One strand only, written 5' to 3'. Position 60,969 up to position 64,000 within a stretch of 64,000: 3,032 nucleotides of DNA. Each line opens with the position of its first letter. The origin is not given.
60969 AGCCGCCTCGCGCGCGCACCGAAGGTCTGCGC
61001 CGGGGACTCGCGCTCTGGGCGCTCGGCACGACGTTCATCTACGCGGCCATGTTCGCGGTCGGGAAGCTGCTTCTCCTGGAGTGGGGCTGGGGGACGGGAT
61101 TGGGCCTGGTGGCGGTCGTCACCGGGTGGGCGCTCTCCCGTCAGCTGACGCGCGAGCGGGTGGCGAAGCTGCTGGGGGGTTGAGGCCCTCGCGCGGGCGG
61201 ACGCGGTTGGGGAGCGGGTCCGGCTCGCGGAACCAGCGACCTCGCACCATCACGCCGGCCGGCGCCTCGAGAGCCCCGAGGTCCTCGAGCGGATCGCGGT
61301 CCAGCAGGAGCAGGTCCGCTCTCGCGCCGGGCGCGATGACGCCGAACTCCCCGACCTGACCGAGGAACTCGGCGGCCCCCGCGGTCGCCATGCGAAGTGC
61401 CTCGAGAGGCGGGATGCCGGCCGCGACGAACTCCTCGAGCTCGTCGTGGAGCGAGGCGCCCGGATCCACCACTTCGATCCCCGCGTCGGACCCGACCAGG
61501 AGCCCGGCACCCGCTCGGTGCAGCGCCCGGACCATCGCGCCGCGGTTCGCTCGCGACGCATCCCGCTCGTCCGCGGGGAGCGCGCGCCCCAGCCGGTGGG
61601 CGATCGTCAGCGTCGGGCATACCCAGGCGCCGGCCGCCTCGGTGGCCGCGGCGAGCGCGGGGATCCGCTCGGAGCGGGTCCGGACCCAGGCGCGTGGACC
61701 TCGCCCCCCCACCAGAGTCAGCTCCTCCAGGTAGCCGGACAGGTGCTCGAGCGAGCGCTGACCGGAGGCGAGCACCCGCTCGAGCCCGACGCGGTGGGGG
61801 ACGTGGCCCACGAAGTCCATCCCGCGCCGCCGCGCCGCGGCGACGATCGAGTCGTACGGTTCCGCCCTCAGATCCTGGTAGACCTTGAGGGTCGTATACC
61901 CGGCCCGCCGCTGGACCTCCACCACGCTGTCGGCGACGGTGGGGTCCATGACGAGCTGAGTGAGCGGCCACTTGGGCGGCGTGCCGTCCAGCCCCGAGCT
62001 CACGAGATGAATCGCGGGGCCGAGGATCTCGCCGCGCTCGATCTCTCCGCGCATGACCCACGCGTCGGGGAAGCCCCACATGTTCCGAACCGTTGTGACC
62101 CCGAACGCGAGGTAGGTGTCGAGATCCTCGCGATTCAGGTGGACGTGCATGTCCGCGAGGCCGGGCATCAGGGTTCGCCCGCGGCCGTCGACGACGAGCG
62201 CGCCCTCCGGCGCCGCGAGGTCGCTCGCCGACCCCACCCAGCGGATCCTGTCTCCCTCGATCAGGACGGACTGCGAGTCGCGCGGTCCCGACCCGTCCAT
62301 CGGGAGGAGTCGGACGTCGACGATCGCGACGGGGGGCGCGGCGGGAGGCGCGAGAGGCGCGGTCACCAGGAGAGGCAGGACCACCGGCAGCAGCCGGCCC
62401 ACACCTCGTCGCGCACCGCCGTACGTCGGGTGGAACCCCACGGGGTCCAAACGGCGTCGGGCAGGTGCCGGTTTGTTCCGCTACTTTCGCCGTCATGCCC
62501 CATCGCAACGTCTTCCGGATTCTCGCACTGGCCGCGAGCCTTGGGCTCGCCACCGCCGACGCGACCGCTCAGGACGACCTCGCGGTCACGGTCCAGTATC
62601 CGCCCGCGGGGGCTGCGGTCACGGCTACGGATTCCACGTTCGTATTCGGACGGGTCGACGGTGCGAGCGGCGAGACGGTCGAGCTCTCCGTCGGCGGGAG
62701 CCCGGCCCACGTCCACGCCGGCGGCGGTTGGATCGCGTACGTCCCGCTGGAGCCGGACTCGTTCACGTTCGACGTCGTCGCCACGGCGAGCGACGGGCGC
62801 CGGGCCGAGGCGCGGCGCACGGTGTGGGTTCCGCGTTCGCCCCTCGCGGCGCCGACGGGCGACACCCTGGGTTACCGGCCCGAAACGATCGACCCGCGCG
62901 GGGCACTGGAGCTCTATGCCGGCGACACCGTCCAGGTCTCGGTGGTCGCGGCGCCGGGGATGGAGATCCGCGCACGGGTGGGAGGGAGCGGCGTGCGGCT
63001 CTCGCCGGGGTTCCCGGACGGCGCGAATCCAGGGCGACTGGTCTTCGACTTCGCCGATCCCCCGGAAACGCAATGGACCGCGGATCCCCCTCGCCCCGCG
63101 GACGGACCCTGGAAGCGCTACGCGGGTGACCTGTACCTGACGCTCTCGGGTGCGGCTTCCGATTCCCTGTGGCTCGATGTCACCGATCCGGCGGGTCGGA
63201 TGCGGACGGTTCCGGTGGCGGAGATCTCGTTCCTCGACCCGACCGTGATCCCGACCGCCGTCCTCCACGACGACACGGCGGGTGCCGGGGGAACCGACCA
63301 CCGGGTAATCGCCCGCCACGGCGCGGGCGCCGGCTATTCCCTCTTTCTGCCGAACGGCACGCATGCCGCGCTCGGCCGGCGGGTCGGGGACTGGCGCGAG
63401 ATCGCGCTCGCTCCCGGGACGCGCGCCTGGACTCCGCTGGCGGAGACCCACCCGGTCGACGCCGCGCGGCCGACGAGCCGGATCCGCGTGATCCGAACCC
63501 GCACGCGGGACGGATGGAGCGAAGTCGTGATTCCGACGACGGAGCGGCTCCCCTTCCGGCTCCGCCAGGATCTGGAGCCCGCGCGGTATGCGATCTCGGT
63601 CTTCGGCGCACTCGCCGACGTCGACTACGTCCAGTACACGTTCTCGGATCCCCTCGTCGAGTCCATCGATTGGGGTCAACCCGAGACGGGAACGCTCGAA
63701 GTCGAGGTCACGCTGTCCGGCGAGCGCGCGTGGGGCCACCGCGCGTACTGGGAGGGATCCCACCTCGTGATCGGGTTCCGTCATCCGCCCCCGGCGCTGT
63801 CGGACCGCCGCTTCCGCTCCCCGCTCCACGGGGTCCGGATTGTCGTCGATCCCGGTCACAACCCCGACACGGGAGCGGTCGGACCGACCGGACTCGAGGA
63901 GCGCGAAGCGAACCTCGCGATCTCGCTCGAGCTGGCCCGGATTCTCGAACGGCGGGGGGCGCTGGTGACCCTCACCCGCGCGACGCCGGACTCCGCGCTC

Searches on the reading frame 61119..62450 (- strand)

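Call 62: search_protein_families(library=pfam, proteins=[window:61119-62450:-], max_evalue=0.0001)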
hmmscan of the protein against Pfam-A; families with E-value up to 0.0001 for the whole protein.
window:61119-62450:- (443 aa): 2 families
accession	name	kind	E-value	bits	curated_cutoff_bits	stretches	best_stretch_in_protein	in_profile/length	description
PF01979.26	Amidohydro_1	-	1.2e-19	71.3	25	1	93-406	1-344/345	Amidohydrolase family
PF07969.17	Amidohydro_3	-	1.8e-15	57.9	29.7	1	284-388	336-449/472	Amidohydrolase family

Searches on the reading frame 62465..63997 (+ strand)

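Call 62: search_protein_families(library=pfam, proteins=[window:62465-63997:+], max_evalue=0.0001)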
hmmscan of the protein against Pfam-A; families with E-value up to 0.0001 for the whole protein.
window:62465-63997:+ (511 aa): 1 family
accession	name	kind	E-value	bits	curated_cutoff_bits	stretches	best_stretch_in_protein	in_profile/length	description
PF01520.23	Amidase_3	-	3.3e-09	37.5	27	1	459-509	1-51/174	N-acetylmuramoyl-L-alanine amidase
